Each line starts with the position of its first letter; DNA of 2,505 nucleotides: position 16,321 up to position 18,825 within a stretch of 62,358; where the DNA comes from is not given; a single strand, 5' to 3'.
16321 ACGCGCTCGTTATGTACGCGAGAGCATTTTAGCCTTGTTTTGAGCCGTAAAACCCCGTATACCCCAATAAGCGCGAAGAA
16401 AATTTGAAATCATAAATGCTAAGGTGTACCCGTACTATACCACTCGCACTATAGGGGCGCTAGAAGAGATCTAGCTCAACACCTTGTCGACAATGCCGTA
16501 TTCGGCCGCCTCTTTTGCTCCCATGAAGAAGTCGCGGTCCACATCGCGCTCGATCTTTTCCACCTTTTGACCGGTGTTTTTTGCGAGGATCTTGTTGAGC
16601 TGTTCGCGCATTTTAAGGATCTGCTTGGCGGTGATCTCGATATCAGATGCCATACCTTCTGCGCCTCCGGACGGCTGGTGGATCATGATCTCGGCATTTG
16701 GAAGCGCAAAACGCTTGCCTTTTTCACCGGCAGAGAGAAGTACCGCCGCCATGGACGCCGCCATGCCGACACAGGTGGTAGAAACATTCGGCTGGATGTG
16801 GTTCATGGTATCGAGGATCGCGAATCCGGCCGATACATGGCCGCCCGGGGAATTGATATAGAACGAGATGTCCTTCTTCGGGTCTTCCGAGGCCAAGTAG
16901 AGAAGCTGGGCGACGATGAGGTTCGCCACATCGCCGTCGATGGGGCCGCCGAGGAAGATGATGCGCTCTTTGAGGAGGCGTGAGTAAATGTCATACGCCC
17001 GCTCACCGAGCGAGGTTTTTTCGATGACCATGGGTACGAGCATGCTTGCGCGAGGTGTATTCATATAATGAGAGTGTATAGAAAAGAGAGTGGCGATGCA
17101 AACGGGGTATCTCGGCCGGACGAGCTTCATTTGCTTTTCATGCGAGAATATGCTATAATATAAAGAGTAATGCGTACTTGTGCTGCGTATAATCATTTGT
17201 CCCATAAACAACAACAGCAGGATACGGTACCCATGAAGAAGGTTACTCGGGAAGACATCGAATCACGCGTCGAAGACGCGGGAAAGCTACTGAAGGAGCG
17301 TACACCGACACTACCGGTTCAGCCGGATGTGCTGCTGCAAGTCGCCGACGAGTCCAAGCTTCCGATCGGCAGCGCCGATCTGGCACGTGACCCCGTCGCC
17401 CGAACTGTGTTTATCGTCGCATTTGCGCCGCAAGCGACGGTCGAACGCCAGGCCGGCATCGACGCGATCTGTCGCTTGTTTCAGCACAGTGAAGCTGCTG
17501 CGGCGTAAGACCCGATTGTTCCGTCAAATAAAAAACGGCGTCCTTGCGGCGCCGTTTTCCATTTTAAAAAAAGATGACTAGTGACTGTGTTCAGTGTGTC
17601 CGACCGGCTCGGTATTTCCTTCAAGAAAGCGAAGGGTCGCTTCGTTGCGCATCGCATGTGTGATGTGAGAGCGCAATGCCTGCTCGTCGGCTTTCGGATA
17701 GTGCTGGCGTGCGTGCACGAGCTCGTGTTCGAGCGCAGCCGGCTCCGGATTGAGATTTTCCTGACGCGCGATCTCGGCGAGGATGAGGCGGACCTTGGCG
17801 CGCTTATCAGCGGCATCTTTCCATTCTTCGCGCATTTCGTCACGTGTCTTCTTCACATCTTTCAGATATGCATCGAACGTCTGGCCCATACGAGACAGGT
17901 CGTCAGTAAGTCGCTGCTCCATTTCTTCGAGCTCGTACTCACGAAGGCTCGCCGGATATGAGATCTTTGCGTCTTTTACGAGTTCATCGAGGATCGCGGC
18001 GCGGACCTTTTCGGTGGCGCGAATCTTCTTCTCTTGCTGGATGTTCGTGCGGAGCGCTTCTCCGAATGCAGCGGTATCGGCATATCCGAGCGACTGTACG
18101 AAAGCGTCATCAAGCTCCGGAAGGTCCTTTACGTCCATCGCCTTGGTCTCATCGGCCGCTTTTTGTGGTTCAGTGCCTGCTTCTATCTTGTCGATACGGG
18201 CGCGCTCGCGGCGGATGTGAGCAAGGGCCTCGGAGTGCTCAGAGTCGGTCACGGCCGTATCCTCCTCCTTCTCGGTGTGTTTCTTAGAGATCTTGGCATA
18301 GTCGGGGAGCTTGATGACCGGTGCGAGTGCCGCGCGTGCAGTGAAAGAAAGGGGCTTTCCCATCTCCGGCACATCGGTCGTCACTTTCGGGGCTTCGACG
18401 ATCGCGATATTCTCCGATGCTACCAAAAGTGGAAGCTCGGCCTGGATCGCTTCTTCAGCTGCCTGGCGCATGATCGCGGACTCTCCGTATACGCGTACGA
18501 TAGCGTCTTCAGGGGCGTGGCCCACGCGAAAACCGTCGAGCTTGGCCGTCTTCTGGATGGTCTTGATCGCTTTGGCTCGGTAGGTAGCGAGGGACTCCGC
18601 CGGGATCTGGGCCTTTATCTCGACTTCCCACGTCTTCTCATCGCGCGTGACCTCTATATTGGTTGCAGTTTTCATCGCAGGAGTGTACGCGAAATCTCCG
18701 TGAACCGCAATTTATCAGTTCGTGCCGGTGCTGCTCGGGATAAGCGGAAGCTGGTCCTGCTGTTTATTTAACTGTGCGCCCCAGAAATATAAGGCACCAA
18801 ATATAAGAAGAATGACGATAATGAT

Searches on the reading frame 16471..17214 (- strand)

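Call 81: search_protein_families(library=pfam, proteins=[window:16471-17214:-], max_evalue=0.001)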
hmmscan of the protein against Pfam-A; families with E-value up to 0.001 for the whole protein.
window:16471-17214:- (247 aa): 1 family
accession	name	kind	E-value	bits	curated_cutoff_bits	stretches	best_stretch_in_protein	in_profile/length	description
PF00574.28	CLP_protease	-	4.8e-84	281.2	20.2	1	70-246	3-179/182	Clp protease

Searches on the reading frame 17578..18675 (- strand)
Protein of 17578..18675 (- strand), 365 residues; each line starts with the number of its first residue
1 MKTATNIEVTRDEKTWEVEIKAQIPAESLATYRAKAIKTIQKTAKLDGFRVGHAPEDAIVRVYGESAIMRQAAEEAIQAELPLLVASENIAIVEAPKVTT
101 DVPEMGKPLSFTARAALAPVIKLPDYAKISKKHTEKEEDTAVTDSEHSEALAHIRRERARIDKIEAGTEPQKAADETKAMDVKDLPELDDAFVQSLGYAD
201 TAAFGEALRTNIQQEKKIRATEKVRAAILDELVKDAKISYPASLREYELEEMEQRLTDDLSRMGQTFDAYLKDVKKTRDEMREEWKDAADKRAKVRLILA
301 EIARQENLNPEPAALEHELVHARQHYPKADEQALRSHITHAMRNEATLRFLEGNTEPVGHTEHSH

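Call 81: search_protein_families(library=pfam, proteins=[window:17578-18675:-], max_evalue=0.001)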
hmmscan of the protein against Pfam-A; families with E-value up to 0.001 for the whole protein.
window:17578-18675:- (365 aa): 2 families
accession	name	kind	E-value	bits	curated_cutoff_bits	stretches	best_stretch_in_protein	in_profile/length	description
PF05697.18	Trigger_N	-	6.4e-24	85.3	22.2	1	8-152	4-142/144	Bacterial trigger factor protein (TF)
PF05698.19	Trigger_C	-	1.7e-22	80.6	22.7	1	204-335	5-135/162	Bacterial trigger factor protein (TF) C-terminus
